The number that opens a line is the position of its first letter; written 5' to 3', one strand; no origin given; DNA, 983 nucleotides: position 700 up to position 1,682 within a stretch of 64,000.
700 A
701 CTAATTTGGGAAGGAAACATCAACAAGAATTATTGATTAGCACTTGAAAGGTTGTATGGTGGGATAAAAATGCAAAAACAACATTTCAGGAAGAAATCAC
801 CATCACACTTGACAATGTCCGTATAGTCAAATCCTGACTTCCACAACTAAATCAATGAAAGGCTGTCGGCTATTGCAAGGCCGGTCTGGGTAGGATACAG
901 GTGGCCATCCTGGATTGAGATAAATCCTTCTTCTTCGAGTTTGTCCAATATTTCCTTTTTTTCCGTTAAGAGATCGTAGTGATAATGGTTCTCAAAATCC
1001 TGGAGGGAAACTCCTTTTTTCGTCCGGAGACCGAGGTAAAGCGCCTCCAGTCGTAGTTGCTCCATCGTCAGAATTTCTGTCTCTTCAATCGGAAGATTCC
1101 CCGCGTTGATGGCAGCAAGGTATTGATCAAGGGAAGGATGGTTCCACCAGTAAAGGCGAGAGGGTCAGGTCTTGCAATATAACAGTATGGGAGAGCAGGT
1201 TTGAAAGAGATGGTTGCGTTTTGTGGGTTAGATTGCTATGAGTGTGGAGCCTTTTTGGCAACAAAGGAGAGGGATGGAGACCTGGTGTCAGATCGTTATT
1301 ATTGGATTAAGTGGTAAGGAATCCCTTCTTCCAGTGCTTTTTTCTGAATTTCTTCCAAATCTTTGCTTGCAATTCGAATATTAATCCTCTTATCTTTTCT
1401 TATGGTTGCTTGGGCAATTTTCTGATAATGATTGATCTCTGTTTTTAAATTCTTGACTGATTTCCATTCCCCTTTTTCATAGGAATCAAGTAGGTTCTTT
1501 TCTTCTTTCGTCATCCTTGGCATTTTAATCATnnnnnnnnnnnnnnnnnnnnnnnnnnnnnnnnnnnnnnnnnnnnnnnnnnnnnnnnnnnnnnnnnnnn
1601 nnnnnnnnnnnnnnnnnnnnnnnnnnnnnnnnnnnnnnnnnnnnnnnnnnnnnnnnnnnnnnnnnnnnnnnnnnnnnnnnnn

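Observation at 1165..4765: Small accessory patch (BrnTA, DJ-1/PfpI, MliC-like, DUF2846-like, unknown ORF) that replaces most of hemW and is full of repeat scars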

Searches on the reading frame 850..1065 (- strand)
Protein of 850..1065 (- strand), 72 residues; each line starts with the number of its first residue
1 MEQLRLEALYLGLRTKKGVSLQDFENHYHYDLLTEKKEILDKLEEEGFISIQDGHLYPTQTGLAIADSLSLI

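Call 64: search_protein_families(library=ncbifam, proteins=[window:850-1065:-], max_evalue=0.001)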
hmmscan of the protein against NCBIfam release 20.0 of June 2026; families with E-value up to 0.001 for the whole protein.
window:850-1065:- (72 aa): 1 family
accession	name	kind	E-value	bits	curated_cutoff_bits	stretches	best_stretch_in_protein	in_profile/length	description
NF006067.1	PRK08208.1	equivalog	0.00022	20.3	380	1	13-69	355-410/427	STM4012 family radical SAM protein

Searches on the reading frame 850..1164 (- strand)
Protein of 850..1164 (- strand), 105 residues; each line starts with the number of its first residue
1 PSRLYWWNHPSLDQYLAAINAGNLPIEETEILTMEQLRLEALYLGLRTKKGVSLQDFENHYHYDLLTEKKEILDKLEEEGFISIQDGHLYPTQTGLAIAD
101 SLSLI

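Call 9: search_protein_families(library=pfam, proteins=[window:850-1164:-], max_evalue=0.01)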
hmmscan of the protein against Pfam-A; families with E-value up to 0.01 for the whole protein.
window:850-1164:- (105 aa): 1 family
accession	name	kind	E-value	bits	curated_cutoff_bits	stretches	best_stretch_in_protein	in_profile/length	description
PF06969.22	HemN_C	-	1.4e-11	44.7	24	1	32-97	1-66/67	HemN C-terminal domain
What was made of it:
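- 847..1150 (-): 3' remnant of hemW: the last 100 codons plus the stop codon, with a 72-aa ORF starting at Met 1065. It is fixed in this population. Matches HemN_C with E=1.4e-11 (call 9).
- Checked: hemW remnant, 847-1164(-): matches HemN_C (E=1.4e-11, call 9).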

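Call 27: find_homologous_proteins(query=window:850-1164:-, max_evalue=0.00001)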
Query window:850-1164:- (105 aa): 72 proteins with E <= 0.00001 among 76 candidates.
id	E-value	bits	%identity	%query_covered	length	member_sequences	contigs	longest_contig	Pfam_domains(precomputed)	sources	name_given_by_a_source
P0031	7.3e-57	208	96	95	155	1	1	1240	PF06969.23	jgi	jgi:oxygen-independent coproporphyrinogen-3 oxidase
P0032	6.0e-51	189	87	95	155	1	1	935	PF06969.23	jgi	jgi:oxygen-independent coproporphyrinogen-3 oxidase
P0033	6.3e-51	189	86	100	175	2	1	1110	PF06969.23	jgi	jgi:oxygen-independent coproporphyrinogen-3 oxidase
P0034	1.4e-49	185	87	95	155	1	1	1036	PF06969.23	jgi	jgi:oxygen-independent coproporphyrinogen-3 oxidase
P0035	4.0e-49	183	87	95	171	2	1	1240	PF06969.23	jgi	jgi:coproporphyrinogen III oxidase-like Fe-S oxidoreductase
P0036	8.5e-48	179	83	95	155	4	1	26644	PF06969.23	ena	-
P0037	3.0e-47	177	82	95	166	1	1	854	PF06969.23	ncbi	-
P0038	1.3e-46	175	81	95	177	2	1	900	PF06969.23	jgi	-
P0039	1.7e-46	175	80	95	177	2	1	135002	PF06969.23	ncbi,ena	-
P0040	1.4e-45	172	80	95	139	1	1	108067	PF06969.23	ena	-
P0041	1.6e-45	172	77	100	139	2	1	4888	PF06969.23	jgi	jgi:oxygen-independent coproporphyrinogen-3 oxidase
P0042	2.0e-45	171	79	95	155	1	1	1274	PF06969.23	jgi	jgi:oxygen-independent coproporphyrinogen-3 oxidase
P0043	9.5e-45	169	78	95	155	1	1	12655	PF06969.23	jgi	jgi:oxygen-independent coproporphyrinogen-3 oxidase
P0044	1.2e-44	169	77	95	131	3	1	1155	PF06969.23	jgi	jgi:oxygen-independent coproporphyrinogen-3 oxidase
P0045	3.5e-44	167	76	95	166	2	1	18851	PF06969.23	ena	-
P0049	4.3e-42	161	76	95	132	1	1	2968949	PF06969.23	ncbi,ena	-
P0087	5.6e-25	106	74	69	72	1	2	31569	PF06969.23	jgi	jgi:coproporphyrinogen III oxidase-like Fe-S oxidoreductase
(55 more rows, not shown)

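Call 29: find_encoding_contigs(protein=P0039, flank=8000, max_places=2)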
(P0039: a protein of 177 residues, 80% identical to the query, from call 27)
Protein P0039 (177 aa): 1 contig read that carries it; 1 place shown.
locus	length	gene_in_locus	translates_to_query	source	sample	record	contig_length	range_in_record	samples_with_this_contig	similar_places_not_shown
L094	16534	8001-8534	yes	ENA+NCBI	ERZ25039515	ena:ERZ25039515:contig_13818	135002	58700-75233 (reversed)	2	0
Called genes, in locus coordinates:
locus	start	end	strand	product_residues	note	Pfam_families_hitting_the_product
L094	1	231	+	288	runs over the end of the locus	PF02653:BPD_transp_2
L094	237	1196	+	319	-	PF02653:BPD_transp_2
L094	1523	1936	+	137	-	PF00005:ABC_tran, PF12399:BCA_ABC_TP_C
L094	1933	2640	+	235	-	PF00005:ABC_tran, PF13304:AAA_21 (faint)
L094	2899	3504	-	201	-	PF13302:Acetyltransf_3, PF00583:Acetyltransf_1, PF13673:Acetyltransf_10, PF13508:Acetyltransf_7, PF08445:FR47 (weak)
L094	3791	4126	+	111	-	-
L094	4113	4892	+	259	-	-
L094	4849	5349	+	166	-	-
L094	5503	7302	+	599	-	PF00009:GTP_EFTU, PF00071:Ras (weak), PF03144:GTP_EFTU_D2, PF22042:EF-G_D2 (faint), PF14492:EFG_III (weak), PF00679:EFG_C, PF06421:LepA_C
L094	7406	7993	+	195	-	PF04055:Radical_SAM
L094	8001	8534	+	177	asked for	PF06969:HemN_C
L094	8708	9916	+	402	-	PF04851:ResIII, PF00270:DEAD, PF00271:Helicase_C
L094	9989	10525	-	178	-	-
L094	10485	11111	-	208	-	-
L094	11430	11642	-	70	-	-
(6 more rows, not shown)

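Call 30: find_encoding_contigs(protein=P0049, flank=8000, max_places=2)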
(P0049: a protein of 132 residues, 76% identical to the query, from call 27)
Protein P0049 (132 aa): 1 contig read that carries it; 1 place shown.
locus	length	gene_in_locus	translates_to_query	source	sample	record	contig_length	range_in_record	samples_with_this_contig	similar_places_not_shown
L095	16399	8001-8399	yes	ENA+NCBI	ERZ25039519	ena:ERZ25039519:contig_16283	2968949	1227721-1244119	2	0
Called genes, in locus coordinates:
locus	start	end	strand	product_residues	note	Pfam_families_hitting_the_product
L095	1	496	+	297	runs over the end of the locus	PF04072:LCM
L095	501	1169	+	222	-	-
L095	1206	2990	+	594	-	PF02771:Acyl-CoA_dh_N, PF02770:Acyl-CoA_dh_M, PF00441:Acyl-CoA_dh_1, PF08028:Acyl-CoA_dh_2, PF21343:ACAD9-ACADV_C (faint), PF21263:Acyl-CoA-dh_C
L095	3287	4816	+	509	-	PF02310:B12-binding (faint), PF04055:Radical_SAM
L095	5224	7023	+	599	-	PF00009:GTP_EFTU, PF03144:GTP_EFTU_D2, PF22042:EF-G_D2 (weak), PF14492:EFG_III (faint), PF00679:EFG_C, PF06421:LepA_C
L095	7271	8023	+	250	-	PF04055:Radical_SAM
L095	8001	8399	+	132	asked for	PF06969:HemN_C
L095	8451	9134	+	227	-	PF08901:DUF1847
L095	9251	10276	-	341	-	PF08240:ADH_N, PF00107:ADH_zinc_N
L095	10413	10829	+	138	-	PF01909:NTP_transf_2 (weak), PF18765:Polbeta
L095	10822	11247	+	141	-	PF01934:HepT-like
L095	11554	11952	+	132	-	-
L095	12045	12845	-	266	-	PF01791:DeoC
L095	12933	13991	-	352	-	PF00180:Iso_dh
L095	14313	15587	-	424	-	PF02844:GARS_N, PF01071:GARS_A, PF02843:GARS_C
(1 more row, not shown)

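Call 31: find_encoding_contigs(protein=P0031, flank=8000, max_places=3)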
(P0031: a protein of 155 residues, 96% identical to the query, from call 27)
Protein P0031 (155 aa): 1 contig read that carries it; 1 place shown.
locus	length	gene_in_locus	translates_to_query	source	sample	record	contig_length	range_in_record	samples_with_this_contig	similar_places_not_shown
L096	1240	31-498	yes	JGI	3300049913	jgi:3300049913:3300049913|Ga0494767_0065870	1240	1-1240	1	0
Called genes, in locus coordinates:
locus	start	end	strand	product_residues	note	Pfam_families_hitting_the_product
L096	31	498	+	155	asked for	PF06969:HemN_C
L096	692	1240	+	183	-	?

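Call 32: find_encoding_contigs(protein=P0036, flank=10000, max_places=3)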
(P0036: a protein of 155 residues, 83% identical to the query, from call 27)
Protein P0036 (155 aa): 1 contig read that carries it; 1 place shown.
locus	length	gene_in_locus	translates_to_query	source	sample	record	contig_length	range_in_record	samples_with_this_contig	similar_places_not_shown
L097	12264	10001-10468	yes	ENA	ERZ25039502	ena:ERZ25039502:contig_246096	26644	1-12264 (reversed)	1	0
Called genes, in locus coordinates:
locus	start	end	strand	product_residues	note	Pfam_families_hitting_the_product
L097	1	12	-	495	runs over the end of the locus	PF00583:Acetyltransf_1, PF13302:Acetyltransf_3 (weak), PF13420:Acetyltransf_4, PF09390:DUF1999 (weak), PF13673:Acetyltransf_10, PF13508:Acetyltransf_7, PF08445:FR47 (faint), PF16269:DUF4922, +1 more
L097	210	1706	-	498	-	PF13641:Glyco_tranf_2_3 (weak), PF00535:Glycos_transf_2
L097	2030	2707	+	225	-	PF00106:adh_short, PF08659:KR, PF13561:adh_short_C2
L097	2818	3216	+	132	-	PF00903:Glyoxalase, PF13669:Glyoxalase_4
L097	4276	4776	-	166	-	PF00710:Asparaginase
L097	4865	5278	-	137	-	PF00583:Acetyltransf_1, PF13302:Acetyltransf_3, PF13673:Acetyltransf_10, PF13508:Acetyltransf_7, PF08445:FR47 (weak)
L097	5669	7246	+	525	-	PF02310:B12-binding (faint), PF04055:Radical_SAM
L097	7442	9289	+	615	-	PF00009:GTP_EFTU, PF00071:Ras (weak), PF22042:EF-G_D2 (weak), PF03144:GTP_EFTU_D2, PF00679:EFG_C, PF06421:LepA_C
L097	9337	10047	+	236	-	PF04055:Radical_SAM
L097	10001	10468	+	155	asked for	PF06969:HemN_C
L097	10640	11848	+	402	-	PF04851:ResIII, PF00270:DEAD, PF00271:Helicase_C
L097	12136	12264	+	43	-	?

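Call 40: find_related_loci(query=P0031, collection=metagenome_contigs, flank=10000)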
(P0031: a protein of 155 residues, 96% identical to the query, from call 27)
Query P0031 (155 aa) in metagenome_contigs; peptide patterns used: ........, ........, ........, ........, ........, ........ (x = any residue, [..] = any of these).
477 stretches matched a pattern; 435 encode a relative of the query (tblastn E <= 1e-3); the best 80 are kept; 80 distinct loci.
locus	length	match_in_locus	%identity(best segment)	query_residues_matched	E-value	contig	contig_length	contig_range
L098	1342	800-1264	95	1-155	6e-108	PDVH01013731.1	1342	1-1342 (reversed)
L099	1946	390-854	95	1-155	5e-105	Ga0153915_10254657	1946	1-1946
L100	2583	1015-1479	95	1-155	2e-102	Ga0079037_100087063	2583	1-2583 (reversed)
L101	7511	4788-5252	93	1-155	2e-96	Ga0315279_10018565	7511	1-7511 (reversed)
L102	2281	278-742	92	1-155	2e-99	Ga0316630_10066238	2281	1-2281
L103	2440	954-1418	92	1-155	2e-98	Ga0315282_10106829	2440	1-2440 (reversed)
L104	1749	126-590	90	1-155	1e-99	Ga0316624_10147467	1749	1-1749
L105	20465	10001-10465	90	1-155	7e-94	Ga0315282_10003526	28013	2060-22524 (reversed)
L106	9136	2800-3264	90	1-155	8e-94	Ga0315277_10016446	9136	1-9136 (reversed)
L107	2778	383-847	89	1-155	4e-95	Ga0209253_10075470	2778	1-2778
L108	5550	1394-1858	89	1-155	4e-93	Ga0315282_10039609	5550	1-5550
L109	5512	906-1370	88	1-155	7e-92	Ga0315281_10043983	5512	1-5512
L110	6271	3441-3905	88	1-155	1e-91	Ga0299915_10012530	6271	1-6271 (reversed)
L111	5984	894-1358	88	1-155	1e-91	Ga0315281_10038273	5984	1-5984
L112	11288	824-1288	87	1-155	1e-91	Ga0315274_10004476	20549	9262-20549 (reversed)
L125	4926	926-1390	83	1-155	2e-88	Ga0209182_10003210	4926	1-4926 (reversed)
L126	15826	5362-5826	85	1-155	3e-88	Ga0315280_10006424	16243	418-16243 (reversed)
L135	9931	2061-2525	84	1-155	2e-87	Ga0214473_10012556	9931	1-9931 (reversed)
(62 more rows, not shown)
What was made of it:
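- Tried and rejected: The metagenome scan anchored on the hemW C-terminus (call 40) showed it instead.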

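Call 63: find_encoding_contigs(protein=P0087, flank=8000, max_places=3)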
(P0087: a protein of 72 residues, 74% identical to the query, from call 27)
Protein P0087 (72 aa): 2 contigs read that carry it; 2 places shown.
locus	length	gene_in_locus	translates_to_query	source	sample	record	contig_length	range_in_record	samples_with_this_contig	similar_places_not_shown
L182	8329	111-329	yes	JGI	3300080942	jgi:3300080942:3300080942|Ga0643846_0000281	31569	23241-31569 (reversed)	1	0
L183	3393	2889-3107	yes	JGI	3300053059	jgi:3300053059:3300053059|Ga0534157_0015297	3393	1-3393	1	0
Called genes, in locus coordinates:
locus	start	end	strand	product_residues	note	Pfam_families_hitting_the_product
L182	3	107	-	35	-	?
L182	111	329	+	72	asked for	PF06969:HemN_C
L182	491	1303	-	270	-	PF00398:RrnaAD (weak), PF13489:Methyltransf_23, PF13847:Methyltransf_31, PF08241:Methyltransf_11, PF08242:Methyltransf_12, PF13649:Methyltransf_25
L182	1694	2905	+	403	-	PF00109:ketoacyl-synt, PF02801:Ketoacyl-synt_C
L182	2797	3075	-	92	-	-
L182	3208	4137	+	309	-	PF08867:FRG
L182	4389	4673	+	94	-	PF02604:PhdYeFM_antitox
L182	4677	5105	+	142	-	PF13470:PIN_3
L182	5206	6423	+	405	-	PF00180:Iso_dh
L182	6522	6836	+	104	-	PF13484:Fer4_16 (faint), PF14697:Fer4_21 (faint), PF00037:Fer4 (weak), PF12797:Fer4_2 (faint), PF13237:Fer4_10, PF12838:Fer4_7 (weak), PF13187:Fer4_9 (weak), PF00037:Fer4 (weak), +2 more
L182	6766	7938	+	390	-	PF01855:POR_N, PF02780:Transketolase_C (weak), PF17147:PFOR_II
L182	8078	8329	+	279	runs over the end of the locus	PF02775:TPP_enzyme_C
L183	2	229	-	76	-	?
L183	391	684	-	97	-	-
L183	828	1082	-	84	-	-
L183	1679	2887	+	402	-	PF04851:ResIII, PF00270:DEAD, PF00271:Helicase_C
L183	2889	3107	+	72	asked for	PF06969:HemN_C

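Call 64: search_protein_families(library=ncbifam, proteins=[L126:2285-2629:-], max_evalue=0.001)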
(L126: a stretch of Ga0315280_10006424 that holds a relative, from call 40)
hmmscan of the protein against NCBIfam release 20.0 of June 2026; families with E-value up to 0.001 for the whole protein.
L126:2285-2629:- (115 aa): 0 families

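Call 69: search_protein_families(library=pfam, alignment_id=A7, max_evalue=0.00001)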
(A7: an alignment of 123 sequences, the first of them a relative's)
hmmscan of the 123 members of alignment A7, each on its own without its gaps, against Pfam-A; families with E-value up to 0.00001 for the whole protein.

A. member 1, L094:8708-9913:+ (402 aa): 3 families
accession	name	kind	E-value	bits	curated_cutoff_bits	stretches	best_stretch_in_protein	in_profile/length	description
PF00270.35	DEAD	-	4.8e-54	183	26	1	28-193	1-165/167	DEAD/DEAH box helicase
PF00271.37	Helicase_C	-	5e-33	114.1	23.5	1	230-338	2-110/110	Helicase conserved C-terminal domain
PF04851.21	ResIII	-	1.3e-07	32.2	22.5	1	29-189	6-163/164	Type III restriction enzyme, res subunit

B. families by the number of members that match (of 123 scanned): 125 families (the first 25 are shown)
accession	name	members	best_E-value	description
PF08240.17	ADH_N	8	3.9e-29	Alcohol dehydrogenase GroES-like domain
PF00107.32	ADH_zinc_N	8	1.5e-23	Zinc-binding dehydrogenase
PF08901.16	DUF1847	7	1.8e-59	Protein of unknown function (DUF1847)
PF07992.20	Pyr_redox_2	6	1.9e-36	Pyridine nucleotide-disulphide oxidoreductase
PF00005.33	ABC_tran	5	3.3e-54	ABC transporter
PF13304.12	AAA_21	5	9.3e-21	AAA domain, putative AbiEii toxin, Type IV TA system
PF00270.35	DEAD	4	2.6e-54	DEAD/DEAH box helicase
PF00271.37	Helicase_C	4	6.3e-34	Helicase conserved C-terminal domain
PF01791.15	DeoC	4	9.6e-28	DeoC/LacD family aldolase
PF01850.27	PIN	4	5.5e-15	PIN domain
PF07238.19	PilZ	4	1e-12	PilZ domain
PF21688.3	FAD-depend_C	4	1.2e-12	FAD-dependent protein, C-terminal domain-like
PF01134.28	GIDA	4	1.5e-08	Glucose inhibited division protein A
PF04851.21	ResIII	4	4.4e-08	Type III restriction enzyme, res subunit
PF00892.27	EamA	3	1.8e-49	EamA-like transporter family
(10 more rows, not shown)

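Call 82: search_protein_families(library=pfam, proteins=[L126:2285-2620:-, L126:1787-2005:-, L108:3708-4790:-], max_evalue=0.01)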
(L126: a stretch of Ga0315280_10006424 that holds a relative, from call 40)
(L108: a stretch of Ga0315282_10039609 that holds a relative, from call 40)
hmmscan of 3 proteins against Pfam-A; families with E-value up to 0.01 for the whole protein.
L126:2285-2620:- (112 aa): 1 family
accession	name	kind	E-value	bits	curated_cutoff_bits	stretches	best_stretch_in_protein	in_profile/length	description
PF12675.12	DUF3795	-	1.3e-18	67.7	22.6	1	1-90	1-81/83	Protein of unknown function (DUF3795)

L126:1787-2005:- (73 aa): 3 families
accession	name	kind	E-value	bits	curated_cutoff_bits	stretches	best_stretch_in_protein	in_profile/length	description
PF12441.14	CopG_antitoxin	-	2.3e-06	28.7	28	1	3-68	8-78/79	CopG antitoxin of type II toxin-antitoxin system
PF01402.27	RHH_1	-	5.9e-05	23.3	20.5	1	34-70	1-37/39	Ribbon-helix-helix protein, copG family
PF15919.11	HicB_lk_antitox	-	0.008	16.8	27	1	30-62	87-119/123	HicB_like antitoxin of bacterial toxin-antitoxin system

L108:3708-4790:- (361 aa): 1 family
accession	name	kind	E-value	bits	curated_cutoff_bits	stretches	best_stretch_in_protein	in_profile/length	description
PF04055.27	Radical_SAM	-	6.8e-10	39.8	29.5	1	52-143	1-99/166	Radical SAM superfamily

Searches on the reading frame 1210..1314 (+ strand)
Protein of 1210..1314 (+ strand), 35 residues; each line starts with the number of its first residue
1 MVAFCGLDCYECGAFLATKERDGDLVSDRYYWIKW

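Call 82: search_protein_families(library=pfam, proteins=[window:1210-1314:+], max_evalue=0.01)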
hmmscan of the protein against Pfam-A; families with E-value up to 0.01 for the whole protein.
window:1210-1314:+ (35 aa): 1 family
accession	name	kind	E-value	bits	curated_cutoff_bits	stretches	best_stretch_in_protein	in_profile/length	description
PF12675.12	DUF3795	-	0.00069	20.5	22.6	1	1-23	1-23/83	Protein of unknown function (DUF3795)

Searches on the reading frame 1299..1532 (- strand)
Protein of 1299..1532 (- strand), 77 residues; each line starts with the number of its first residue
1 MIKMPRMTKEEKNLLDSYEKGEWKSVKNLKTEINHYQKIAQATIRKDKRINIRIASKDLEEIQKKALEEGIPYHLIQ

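Call 9: search_protein_families(library=pfam, proteins=[window:1302-1532:-], max_evalue=0.01)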
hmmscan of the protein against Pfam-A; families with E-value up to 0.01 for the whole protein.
window:1302-1532:- (77 aa): 2 families
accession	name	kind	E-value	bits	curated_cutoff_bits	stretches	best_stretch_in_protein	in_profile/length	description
PF12441.14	CopG_antitoxin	-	0.00045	21.4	28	1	45-74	40-69/79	CopG antitoxin of type II toxin-antitoxin system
PF21983.2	NikA-like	-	0.0036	17.8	27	0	45-71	2-28/72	Mobilization protein NikA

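Call 16: list_cluster_members(proteins=[window:1299-1532:-, window:5313-5996:-, window:4766-5332:-, window:10948-12600:-, window:3875-4039:+, window:3830-4039:+, window:2728-3054:+, window:1525-1803:-])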
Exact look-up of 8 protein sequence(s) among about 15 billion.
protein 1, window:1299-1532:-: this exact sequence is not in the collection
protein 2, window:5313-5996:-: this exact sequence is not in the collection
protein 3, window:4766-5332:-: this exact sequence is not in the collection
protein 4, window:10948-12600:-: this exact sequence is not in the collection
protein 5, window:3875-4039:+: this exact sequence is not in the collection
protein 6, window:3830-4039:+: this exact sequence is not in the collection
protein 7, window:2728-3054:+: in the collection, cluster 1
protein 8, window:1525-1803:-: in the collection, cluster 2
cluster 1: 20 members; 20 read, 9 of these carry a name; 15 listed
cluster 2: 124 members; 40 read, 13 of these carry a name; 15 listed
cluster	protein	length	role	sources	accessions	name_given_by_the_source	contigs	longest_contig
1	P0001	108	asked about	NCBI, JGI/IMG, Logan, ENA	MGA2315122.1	MAG: MliC family protein [Thermodesulfobacteriota bacterium]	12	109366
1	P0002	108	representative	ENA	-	-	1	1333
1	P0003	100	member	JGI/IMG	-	membrane-bound inhibitor of C-type lysozyme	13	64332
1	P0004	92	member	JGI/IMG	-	membrane-bound inhibitor of C-type lysozyme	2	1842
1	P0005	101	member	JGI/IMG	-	membrane-bound inhibitor of C-type lysozyme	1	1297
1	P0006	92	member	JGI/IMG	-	membrane-bound inhibitor of C-type lysozyme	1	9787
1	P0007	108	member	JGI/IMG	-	membrane-bound inhibitor of C-type lysozyme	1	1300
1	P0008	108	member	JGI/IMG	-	membrane-bound inhibitor of C-type lysozyme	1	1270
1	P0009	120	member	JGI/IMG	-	membrane-bound inhibitor of C-type lysozyme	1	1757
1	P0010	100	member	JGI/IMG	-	membrane-bound inhibitor of C-type lysozyme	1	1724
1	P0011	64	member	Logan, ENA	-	-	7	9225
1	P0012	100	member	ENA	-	-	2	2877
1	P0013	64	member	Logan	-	-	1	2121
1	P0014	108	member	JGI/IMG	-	-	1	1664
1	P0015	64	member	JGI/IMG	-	-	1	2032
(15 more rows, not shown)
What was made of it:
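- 1528..1803 (-): brnT toxin (92 aa). The identical protein is found in 23 contigs, including an NCBI Thermodesulfobacteriota MAG (call 16).
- The identical BrnT and MliC proteins are annotated in an NCBI Thermodesulfobacteriota MAG (call 16). Their unaltered neighbours are present in 12-23 contigs (call 16).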
